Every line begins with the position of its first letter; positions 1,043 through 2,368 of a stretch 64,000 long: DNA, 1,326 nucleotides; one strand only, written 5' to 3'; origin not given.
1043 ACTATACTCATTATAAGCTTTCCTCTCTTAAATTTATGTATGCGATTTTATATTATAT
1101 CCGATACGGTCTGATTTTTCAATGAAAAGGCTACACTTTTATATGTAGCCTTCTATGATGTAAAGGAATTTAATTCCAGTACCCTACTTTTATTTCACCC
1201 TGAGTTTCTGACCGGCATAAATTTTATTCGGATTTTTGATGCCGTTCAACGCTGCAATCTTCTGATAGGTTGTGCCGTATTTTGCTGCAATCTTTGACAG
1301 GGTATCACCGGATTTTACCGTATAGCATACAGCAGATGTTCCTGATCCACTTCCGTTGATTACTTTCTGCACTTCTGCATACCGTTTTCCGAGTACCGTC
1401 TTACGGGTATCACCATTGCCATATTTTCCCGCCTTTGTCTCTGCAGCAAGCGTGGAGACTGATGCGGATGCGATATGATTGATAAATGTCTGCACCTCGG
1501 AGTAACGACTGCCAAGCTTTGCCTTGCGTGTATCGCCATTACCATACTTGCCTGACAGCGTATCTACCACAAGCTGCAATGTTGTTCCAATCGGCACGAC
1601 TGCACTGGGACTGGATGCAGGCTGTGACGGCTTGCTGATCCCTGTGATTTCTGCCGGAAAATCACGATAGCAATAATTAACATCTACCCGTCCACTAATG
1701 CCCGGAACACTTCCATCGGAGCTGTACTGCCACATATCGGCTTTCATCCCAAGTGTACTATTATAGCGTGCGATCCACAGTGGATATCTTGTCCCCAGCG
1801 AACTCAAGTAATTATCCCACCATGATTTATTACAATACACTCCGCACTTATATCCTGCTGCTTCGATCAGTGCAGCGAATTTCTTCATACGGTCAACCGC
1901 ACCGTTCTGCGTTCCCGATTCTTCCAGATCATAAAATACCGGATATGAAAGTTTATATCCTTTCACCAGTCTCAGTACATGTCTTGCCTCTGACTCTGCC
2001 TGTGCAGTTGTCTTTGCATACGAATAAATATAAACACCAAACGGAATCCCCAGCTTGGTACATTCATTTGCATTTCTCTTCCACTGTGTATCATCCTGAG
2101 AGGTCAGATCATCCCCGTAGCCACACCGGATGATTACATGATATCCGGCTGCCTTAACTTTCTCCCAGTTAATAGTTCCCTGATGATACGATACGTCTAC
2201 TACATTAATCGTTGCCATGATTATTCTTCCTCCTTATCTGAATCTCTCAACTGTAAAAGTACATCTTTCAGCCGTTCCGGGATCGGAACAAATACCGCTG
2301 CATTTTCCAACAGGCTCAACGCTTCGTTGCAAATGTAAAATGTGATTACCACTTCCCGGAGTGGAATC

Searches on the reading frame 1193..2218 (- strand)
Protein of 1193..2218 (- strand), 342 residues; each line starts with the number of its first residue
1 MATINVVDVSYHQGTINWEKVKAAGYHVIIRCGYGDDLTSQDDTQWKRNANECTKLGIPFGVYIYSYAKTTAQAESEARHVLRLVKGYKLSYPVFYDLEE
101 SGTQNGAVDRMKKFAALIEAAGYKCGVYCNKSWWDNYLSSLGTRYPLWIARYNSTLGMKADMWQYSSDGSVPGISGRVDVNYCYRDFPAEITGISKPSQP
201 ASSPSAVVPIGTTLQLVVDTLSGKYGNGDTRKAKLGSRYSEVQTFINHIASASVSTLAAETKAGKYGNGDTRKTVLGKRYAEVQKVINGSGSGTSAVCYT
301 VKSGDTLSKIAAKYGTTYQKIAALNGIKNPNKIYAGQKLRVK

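Call 51: search_protein_families(library=phrogs, proteins=[window:1193-2218:-], max_evalue=1e-8)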
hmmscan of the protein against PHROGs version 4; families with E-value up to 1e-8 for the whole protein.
window:1193-2218:- (342 aa): 11 families
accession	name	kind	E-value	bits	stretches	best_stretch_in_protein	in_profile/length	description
phrog_291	-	lysis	1.7e-68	232.6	1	3-341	112-474/509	endolysin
phrog_6219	-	lysis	8.7e-40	138.2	1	4-304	2-292/326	endolysin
phrog_6745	-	lysis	7.8e-29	101.7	1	1-157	1-159/396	endolysin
phrog_7698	-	lysis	3.2e-16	61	0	250-324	218-296/316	endolysin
phrog_4602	-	other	1.4e-15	58.8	1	294-341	32-79/220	transglycosylase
phrog_3861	-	lysis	7.6e-15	55.8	1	215-288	156-232/455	amidase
phrog_380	-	lysis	3e-14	53.8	1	290-341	177-234/309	endolysin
phrog_7348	-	lysis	1.1e-13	50.1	1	271-341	2079-2149/2564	endolysin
phrog_3084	-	lysis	7.3e-12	46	1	3-182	158-352/468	endolysin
phrog_2742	-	lysis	7.2e-11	43.1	1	285-342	254-311/318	endolysin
phrog_5182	-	lysis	7.8e-09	36.6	0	281-340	202-261/321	endolysin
